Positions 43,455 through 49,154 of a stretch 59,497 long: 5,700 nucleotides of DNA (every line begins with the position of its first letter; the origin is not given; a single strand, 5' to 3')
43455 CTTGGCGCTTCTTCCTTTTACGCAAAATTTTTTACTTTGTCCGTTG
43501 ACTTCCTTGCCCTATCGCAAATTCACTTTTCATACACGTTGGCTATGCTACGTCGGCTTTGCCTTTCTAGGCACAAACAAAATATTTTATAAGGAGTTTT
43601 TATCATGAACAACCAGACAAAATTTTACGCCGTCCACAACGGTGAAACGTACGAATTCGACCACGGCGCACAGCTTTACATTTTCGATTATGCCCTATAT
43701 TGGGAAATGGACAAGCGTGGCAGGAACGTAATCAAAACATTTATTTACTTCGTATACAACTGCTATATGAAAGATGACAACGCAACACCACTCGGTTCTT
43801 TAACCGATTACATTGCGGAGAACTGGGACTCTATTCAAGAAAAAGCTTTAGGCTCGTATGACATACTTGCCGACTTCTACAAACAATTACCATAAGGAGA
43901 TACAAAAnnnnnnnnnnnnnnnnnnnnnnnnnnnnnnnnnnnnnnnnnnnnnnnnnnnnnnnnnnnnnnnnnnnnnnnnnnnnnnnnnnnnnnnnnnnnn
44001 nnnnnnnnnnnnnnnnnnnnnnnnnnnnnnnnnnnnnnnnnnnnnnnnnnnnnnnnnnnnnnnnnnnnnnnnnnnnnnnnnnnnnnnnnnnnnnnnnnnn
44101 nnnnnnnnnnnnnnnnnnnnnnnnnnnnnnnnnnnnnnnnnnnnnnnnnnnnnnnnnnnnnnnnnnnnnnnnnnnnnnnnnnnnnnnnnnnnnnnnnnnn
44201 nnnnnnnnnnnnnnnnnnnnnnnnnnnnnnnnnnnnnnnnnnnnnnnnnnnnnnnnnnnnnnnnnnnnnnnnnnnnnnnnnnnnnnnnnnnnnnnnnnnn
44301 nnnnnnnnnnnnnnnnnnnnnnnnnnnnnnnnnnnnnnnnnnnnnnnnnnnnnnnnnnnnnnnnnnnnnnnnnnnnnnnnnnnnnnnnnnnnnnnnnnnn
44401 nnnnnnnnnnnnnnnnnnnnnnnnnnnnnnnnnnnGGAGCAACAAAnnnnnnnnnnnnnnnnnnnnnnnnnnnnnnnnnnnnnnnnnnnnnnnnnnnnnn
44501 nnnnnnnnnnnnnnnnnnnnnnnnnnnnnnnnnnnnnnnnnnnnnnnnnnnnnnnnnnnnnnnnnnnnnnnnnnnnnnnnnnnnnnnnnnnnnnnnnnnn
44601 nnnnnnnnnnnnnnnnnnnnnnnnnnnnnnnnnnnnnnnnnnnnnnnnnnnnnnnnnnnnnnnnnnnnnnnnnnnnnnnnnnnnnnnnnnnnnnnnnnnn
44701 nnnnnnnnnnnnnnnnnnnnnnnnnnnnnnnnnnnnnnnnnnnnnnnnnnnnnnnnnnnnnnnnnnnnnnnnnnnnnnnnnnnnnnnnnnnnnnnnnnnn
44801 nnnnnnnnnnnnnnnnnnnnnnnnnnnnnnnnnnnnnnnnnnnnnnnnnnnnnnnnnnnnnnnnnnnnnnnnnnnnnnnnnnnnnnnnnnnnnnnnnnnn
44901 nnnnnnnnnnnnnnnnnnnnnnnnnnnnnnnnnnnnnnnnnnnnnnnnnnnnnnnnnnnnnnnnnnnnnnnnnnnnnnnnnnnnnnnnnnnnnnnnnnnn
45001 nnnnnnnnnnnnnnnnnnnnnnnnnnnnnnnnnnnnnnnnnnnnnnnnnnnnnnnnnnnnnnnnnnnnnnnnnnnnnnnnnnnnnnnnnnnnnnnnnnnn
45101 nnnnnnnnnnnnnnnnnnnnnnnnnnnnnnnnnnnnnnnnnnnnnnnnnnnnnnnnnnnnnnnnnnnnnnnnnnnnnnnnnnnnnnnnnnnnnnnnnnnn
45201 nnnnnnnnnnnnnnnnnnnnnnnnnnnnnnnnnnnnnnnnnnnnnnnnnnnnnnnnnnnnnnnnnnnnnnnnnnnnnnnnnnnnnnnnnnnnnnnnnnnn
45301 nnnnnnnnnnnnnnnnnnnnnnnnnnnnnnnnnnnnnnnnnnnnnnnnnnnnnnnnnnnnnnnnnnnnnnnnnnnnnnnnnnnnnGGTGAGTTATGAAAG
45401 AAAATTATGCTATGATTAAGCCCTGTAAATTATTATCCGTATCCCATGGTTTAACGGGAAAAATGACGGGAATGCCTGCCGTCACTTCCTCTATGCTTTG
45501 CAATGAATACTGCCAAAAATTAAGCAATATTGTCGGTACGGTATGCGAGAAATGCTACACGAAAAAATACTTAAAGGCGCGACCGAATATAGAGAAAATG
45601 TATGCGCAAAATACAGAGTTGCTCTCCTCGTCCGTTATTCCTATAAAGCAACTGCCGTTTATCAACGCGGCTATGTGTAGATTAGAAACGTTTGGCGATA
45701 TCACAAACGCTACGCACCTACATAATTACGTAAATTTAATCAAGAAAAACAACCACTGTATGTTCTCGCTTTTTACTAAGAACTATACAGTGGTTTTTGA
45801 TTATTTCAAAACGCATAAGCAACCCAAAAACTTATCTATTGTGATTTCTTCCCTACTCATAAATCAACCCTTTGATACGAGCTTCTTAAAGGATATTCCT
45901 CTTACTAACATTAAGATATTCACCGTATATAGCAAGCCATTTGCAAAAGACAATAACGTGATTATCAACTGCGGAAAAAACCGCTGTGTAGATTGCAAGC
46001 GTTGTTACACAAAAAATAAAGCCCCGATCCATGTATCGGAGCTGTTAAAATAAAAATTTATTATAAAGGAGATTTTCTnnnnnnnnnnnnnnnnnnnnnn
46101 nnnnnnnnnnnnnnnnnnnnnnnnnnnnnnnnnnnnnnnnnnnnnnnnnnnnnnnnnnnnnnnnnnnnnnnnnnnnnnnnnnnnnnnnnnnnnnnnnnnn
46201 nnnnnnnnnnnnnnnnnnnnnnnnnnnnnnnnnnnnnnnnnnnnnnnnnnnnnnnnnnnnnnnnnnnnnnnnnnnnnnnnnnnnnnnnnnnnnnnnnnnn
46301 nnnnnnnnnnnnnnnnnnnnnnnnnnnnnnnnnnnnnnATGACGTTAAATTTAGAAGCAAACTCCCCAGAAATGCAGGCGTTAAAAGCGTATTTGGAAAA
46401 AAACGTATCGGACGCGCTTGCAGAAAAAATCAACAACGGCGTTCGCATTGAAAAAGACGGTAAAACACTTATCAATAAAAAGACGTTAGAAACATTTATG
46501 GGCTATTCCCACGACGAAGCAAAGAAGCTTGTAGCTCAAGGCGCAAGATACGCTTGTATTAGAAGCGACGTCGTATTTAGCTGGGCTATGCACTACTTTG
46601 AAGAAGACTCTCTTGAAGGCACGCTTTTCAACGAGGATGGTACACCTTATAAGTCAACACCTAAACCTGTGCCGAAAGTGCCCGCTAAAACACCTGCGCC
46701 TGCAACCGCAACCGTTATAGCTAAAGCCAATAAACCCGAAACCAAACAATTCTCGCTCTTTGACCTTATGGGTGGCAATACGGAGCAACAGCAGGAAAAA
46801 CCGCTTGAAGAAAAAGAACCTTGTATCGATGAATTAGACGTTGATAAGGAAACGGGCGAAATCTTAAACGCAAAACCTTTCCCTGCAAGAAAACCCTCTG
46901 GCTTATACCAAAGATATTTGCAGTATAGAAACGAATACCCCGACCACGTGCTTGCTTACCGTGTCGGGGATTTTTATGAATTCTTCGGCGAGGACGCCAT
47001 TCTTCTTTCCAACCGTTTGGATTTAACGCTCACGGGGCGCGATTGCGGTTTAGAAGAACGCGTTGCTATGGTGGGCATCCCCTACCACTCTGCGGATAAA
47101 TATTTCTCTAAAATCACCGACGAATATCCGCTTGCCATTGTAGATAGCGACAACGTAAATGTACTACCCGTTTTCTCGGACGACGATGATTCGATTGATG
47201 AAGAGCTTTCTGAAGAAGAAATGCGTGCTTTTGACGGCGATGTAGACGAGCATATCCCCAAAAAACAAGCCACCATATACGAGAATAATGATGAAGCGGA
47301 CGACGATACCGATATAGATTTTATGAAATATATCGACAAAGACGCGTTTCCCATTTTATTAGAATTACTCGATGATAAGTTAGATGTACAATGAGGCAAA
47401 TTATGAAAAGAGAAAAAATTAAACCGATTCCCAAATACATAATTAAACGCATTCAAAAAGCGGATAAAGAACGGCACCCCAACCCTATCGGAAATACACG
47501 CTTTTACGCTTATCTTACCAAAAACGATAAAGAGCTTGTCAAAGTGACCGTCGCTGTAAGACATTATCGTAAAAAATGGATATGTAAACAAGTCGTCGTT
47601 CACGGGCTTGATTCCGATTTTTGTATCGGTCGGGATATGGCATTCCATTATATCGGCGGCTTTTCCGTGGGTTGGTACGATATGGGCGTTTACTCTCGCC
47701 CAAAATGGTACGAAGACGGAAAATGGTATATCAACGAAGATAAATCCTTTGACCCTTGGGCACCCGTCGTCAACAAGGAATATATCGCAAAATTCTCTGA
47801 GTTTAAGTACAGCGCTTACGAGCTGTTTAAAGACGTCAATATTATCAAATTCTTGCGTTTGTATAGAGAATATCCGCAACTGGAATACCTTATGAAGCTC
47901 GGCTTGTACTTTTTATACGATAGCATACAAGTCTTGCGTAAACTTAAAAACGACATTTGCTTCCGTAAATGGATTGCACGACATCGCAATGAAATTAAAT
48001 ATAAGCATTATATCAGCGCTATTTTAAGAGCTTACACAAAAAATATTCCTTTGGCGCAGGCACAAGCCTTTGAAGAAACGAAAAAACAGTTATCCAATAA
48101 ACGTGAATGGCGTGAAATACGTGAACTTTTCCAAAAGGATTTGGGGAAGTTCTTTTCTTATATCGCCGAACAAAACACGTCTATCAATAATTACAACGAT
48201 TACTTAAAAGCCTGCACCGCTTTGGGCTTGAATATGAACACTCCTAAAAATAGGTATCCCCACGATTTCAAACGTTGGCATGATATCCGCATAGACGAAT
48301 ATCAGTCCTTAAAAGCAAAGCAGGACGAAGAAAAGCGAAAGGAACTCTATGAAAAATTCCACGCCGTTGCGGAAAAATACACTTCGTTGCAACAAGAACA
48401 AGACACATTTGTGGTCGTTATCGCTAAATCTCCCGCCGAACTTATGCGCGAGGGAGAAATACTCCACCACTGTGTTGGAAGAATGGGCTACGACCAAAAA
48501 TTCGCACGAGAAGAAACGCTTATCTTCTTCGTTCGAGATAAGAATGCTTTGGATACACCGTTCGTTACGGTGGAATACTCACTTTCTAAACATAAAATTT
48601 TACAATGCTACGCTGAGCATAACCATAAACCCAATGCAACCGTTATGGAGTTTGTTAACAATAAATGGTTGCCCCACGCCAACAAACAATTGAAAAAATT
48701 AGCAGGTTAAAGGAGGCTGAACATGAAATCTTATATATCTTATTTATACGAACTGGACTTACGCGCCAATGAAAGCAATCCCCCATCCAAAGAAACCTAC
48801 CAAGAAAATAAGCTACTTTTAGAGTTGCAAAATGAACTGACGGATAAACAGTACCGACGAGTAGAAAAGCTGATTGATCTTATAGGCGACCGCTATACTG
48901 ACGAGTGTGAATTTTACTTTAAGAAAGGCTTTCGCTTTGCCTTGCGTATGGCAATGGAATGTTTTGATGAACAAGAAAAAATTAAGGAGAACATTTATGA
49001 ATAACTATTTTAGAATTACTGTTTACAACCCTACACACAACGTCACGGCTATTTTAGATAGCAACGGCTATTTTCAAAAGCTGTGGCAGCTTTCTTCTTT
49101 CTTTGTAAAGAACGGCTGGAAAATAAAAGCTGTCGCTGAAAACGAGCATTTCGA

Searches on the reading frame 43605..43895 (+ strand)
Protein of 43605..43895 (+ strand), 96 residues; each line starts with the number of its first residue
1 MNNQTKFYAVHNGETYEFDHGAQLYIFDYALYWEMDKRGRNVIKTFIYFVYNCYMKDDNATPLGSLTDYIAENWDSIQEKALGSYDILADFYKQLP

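Call 6: search_protein_families(library=pfam, proteins=[window:43605-43895:+], max_evalue=0.01)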
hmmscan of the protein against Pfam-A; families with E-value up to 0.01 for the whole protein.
window:43605-43895:+ (96 aa): 0 families

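Call 45: search_protein_families(library=phrogs, proteins=[window:43605-43895:+], max_evalue=0.001)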
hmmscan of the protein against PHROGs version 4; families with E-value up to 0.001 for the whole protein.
window:43605-43895:+ (96 aa): 0 families

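Call 58: search_protein_families(library=ncbifam, proteins=[window:43605-43892:+], max_evalue=0.01)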
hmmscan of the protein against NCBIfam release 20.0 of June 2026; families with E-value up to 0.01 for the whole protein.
window:43605-43892:+ (96 aa): 0 families

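Call 59: find_encoding_contigs(protein=window:43605-43895:+, flank=10000, max_places=8)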
Protein window:43605-43895:+ (96 aa): no gene with exactly this product is on record in the collection.

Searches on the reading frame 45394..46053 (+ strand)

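Call 6: search_protein_families(library=pfam, proteins=[window:45394-46053:+], max_evalue=0.01)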
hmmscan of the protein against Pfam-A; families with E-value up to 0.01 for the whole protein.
window:45394-46053:+ (219 aa): 1 family
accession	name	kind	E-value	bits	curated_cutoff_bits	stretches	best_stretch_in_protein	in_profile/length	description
PF17338.8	GP88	-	1.3e-09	38.7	24.4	1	26-202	29-207/230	Gene product 88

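Call 45: search_protein_families(library=phrogs, proteins=[window:45394-46053:+], max_evalue=0.001)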
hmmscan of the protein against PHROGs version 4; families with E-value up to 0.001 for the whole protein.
window:45394-46053:+ (219 aa): 0 families

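Call 58: search_protein_families(library=ncbifam, proteins=[window:45394-46050:+], max_evalue=0.01)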
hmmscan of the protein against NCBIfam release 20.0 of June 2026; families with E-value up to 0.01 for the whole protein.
window:45394-46050:+ (219 aa): 0 families

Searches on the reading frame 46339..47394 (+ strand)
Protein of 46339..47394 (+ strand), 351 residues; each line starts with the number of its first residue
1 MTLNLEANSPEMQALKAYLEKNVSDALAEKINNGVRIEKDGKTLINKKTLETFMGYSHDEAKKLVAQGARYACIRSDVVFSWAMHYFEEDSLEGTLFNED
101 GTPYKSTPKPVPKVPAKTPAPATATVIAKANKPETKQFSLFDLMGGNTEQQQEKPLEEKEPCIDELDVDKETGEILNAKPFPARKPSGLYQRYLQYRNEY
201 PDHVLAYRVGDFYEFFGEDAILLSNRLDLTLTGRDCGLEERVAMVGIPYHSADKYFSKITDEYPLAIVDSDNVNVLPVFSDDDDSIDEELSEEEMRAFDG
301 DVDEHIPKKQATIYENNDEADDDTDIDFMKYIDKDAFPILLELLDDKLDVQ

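Call 6: search_protein_families(library=pfam, proteins=[window:46339-47394:+], max_evalue=0.01)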
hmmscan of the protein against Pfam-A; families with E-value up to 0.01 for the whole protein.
window:46339-47394:+ (351 aa): 2 families
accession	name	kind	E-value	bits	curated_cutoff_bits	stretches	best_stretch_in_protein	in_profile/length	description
PF01624.25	MutS_I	-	4.4e-20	72.4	20.6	1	188-269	2-84/113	MutS domain I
PF14058.11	PcfK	-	1.6e-07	31.9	27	1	46-142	31-138/139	PcfK-like protein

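Call 45: search_protein_families(library=phrogs, proteins=[window:46339-47394:+], max_evalue=0.001)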
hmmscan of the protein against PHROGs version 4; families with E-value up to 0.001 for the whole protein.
window:46339-47394:+ (351 aa): 2 families
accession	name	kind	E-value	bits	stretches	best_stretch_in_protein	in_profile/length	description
phrog_8439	-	unknown function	4.6e-19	69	1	187-261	6-80/853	-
phrog_7445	-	unknown function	3e-06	28.3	1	45-143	45-137/138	-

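Call 58: search_protein_families(library=ncbifam, proteins=[window:46339-47391:+], max_evalue=0.01)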
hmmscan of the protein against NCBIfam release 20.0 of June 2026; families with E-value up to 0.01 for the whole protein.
window:46339-47391:+ (351 aa): 2 families
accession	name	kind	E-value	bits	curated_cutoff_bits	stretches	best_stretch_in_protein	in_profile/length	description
NF003810.1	PRK05399.1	equivalog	8.1e-23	81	480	1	189-269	4-85/793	DNA mismatch repair protein MutS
TIGR01070.1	mutS1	equivalog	1.9e-21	76.1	641.7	1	189-269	4-85/840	DNA mismatch repair protein MutS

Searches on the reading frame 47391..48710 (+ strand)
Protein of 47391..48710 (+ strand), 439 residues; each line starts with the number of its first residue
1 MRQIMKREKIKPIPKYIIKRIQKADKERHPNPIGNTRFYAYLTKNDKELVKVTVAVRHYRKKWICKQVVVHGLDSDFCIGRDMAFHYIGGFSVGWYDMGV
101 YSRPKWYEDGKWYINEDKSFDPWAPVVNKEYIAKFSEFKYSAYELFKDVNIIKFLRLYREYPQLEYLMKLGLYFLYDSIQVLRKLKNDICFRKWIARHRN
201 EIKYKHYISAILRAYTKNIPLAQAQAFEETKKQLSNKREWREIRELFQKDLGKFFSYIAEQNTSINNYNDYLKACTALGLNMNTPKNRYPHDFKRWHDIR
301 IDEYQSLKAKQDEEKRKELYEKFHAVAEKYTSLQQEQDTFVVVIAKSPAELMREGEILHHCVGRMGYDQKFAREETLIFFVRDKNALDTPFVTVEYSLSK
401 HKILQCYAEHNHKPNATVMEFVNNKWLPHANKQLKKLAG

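Call 7: search_protein_families(library=pfam, proteins=[window:47391-48710:+], max_evalue=0.01)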
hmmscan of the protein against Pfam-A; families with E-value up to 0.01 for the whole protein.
window:47391-48710:+ (439 aa): 1 family
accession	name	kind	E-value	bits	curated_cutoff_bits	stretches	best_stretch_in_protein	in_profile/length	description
PF14284.11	PcfJ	-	7.5e-34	117.1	25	1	268-420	2-145/147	PcfJ-like protein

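Call 45: search_protein_families(library=phrogs, proteins=[window:47391-48710:+], max_evalue=0.001)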
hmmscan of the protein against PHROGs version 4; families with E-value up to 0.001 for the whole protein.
window:47391-48710:+ (439 aa): 5 families
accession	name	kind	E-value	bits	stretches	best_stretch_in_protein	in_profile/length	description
phrog_8470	-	unknown function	9.3e-44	151.2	2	227-426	352-548/567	-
phrog_3169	-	unknown function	3e-26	93.5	1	207-434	249-470/474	-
phrog_7484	-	unknown function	9.7e-23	81.6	1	130-436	149-449/450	-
phrog_3200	-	unknown function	1.6e-12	47.7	1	266-399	508-642/683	-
phrog_28566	-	unknown function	5.1e-10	39.9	1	262-401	230-367/406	-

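Call 58: search_protein_families(library=ncbifam, proteins=[window:47391-48707:+], max_evalue=0.01)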
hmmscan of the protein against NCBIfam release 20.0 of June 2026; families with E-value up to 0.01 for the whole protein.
window:47391-48707:+ (439 aa): 0 families

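Call 60: find_homologous_proteins(query=window:47391-48707:+, max_evalue=1e-20)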
Query window:47391-48707:+ (439 aa): 2172 proteins with E <= 1e-20 among 4254 candidates; the best 120 are listed.
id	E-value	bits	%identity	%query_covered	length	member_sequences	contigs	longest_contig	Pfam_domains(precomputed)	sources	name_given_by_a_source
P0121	1.4e-200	685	67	99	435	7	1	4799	PF14284.12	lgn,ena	-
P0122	6.6e-198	676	68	99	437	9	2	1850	PF14284.12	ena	-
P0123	7.9e-197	673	65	100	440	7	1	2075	PF14284.12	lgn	-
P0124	3.5e-193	661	93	66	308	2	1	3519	PF14284.12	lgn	-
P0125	3.6e-185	634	60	99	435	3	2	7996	PF14284.12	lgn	-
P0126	7.8e-185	633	61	99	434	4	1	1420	PF14284.12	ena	-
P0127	1.1e-181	623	63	99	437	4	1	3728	PF14284.12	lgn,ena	-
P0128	3.1e-170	585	59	99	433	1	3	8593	PF14284.12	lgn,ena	-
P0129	9.7e-165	567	58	99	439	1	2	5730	PF14284.12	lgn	-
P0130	2.2e-164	566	58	99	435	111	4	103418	PF14284.12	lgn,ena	-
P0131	2.7e-164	566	59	99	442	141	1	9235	PF14284.12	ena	-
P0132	7.1e-164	564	58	99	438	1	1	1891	PF14284.12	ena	-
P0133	9.2e-164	564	59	99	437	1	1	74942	PF14284.12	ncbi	-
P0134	6.0e-163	561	58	99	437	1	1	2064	PF14284.12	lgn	-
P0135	7.3e-163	561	59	99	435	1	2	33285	PF14284.12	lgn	-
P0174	2.5e-158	546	54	99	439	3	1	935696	PF14284.12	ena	-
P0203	5.3e-157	542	55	99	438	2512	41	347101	PF14284.12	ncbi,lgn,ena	-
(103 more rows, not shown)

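Call 61: find_encoding_contigs(protein=P0203, flank=10000, max_places=5)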
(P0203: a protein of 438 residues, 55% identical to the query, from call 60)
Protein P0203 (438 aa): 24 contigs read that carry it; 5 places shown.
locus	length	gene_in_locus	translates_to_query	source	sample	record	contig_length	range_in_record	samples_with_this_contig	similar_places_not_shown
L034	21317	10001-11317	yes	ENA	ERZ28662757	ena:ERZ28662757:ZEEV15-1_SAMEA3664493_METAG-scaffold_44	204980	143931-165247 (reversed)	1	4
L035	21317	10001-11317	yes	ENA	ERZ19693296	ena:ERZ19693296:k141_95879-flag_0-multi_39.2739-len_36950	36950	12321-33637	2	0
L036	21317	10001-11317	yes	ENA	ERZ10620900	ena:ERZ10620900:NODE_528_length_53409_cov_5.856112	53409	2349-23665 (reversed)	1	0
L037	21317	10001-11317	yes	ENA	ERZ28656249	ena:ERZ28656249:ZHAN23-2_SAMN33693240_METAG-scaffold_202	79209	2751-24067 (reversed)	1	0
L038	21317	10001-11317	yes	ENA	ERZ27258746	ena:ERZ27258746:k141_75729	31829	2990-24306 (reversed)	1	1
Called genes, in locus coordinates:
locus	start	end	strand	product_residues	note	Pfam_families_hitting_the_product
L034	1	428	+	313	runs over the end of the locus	PF04055:Radical_SAM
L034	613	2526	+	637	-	PF00005:ABC_tran, PF00006:ATP-synt_ab (faint), PF13555:AAA_29 (faint), PF02463:SMC_N (faint), PF13304:AAA_21 (faint), PF12848:ABC_tran_Xtn, PF00005:ABC_tran, PF16326:ABC_tran_CTD, +1 more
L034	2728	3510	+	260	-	PF00142:Fer4_NifH (faint), PF01656:CbiA, PF02374:ArsA_ATPase (weak), PF06564:CBP_BcsQ (faint), PF09140:MipZ (weak), PF10609:ParA (weak), PF13614:AAA_31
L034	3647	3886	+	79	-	-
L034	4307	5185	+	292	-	PF02645:DegV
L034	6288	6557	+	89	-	-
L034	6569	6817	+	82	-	-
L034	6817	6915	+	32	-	-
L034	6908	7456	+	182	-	PF07275:ArdA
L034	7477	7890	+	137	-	-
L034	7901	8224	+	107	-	-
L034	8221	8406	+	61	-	-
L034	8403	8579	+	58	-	-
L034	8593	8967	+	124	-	-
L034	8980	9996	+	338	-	PF14058:PcfK (weak), PF01624:MutS_I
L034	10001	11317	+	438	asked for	PF14284:PcfJ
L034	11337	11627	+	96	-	-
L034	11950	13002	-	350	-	PF23343:REP_ORF2-G2P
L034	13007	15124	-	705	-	-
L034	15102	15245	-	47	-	-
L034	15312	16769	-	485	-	-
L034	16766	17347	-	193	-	-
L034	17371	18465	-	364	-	-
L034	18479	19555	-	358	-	-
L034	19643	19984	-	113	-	-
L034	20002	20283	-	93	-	-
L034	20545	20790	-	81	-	-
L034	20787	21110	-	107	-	PF08220:HTH_DeoR (faint), PF08279:HTH_11 (weak)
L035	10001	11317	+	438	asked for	PF14284:PcfJ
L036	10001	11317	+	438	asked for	PF14284:PcfJ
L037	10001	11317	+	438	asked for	PF14284:PcfJ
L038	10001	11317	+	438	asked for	PF14284:PcfJ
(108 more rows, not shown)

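Call 62: find_encoding_contigs(protein=P0130, flank=10000, max_places=3)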
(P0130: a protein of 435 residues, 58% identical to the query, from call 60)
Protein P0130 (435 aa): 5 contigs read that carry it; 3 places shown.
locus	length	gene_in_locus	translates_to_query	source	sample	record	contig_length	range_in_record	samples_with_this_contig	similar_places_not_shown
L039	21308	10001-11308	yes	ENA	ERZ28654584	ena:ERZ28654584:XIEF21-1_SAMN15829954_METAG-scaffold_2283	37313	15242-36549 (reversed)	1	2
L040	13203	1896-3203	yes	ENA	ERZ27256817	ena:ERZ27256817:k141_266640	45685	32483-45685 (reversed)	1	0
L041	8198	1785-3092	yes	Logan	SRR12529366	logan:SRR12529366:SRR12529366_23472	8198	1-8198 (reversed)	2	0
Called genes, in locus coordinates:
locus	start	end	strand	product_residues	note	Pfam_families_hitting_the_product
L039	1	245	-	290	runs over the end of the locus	PF01553:Acyltransferase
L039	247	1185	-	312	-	PF01501:Glyco_transf_8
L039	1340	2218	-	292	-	-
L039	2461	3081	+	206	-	PF01381:HTH_3, PF12844:HTH_19, PF13443:HTH_26, PF13560:HTH_31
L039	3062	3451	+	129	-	PF22636:FlK, PF03061:4HBT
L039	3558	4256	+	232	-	-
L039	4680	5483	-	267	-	PF02535:Zip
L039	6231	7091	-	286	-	PF08843:AbiEii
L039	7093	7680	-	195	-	-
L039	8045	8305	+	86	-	-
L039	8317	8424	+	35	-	-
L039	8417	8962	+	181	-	PF07275:ArdA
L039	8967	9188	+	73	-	-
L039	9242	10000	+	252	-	PF14058:PcfK (weak)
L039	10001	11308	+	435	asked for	PF14284:PcfJ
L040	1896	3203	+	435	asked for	PF14284:PcfJ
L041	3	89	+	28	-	?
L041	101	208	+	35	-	-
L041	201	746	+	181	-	PF07275:ArdA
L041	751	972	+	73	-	-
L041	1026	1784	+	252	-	PF14058:PcfK (weak)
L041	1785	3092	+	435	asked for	PF14284:PcfJ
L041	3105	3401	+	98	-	-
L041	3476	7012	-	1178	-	PF13289:SIR2_2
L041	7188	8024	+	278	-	-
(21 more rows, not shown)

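Call 72: find_encoding_contigs(protein=P0133, flank=10000, max_places=2)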
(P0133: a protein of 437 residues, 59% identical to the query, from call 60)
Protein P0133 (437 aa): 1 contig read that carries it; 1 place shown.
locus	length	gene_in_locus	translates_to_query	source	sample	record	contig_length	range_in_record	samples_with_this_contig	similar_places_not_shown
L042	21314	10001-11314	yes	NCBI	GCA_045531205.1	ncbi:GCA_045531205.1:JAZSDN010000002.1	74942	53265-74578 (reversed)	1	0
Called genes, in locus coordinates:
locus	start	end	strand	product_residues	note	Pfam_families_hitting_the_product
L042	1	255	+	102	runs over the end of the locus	-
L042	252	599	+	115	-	-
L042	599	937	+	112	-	-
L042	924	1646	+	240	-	PF00877:NLPC_P60 (weak)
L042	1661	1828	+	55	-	-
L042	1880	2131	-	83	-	-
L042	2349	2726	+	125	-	-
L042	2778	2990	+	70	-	-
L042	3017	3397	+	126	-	-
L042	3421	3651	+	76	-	-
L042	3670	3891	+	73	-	-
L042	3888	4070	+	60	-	-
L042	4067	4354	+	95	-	-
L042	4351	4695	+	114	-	-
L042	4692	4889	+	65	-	-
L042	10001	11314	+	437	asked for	PF14284:PcfJ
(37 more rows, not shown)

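Call 73: find_encoding_contigs(protein=P0174, flank=10000, max_places=2)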
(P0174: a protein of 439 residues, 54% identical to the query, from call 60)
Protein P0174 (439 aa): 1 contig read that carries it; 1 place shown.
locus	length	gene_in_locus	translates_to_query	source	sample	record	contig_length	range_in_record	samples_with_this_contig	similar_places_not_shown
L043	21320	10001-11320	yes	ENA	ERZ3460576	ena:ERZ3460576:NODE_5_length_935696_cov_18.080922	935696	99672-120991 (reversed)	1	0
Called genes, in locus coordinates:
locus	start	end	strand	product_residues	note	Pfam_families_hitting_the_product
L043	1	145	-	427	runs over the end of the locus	PF05496:RuvB_N, PF00004:AAA, PF16193:AAA_assoc_2, PF12002:MgsA_C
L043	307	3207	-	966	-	-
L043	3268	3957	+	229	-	PF04542:Sigma70_r2, PF04545:Sigma70_r4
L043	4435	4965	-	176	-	-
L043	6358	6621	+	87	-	-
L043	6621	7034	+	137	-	PF23864:DUF7222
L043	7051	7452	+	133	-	-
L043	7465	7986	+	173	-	-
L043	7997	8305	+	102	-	-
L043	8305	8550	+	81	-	-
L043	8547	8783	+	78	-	-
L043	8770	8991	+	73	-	-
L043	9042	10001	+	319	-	PF01624:MutS_I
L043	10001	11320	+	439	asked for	PF14284:PcfJ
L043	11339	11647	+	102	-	-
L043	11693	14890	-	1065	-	PF25794:SACS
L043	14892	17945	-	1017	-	PF00176:SNF2-rel_dom, PF00270:DEAD (faint), PF04851:ResIII, PF00271:Helicase_C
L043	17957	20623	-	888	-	PF04851:ResIII, PF18766:SWI2_SNF2 (weak)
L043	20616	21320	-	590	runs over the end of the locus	PF01555:N6_N4_Mtase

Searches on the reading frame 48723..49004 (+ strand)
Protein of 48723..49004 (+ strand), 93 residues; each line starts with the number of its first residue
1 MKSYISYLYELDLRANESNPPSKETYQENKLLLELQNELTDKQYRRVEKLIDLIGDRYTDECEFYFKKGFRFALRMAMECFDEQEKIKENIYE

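Call 7: search_protein_families(library=pfam, proteins=[window:48723-49004:+], max_evalue=0.01)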
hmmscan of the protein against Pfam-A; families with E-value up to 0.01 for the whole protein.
window:48723-49004:+ (93 aa): 1 family
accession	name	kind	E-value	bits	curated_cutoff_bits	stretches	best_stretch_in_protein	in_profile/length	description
PF20648.2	DUF6809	-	3.2e-09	37.9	27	1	1-80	1-85/85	Family of unknown function (DUF6809)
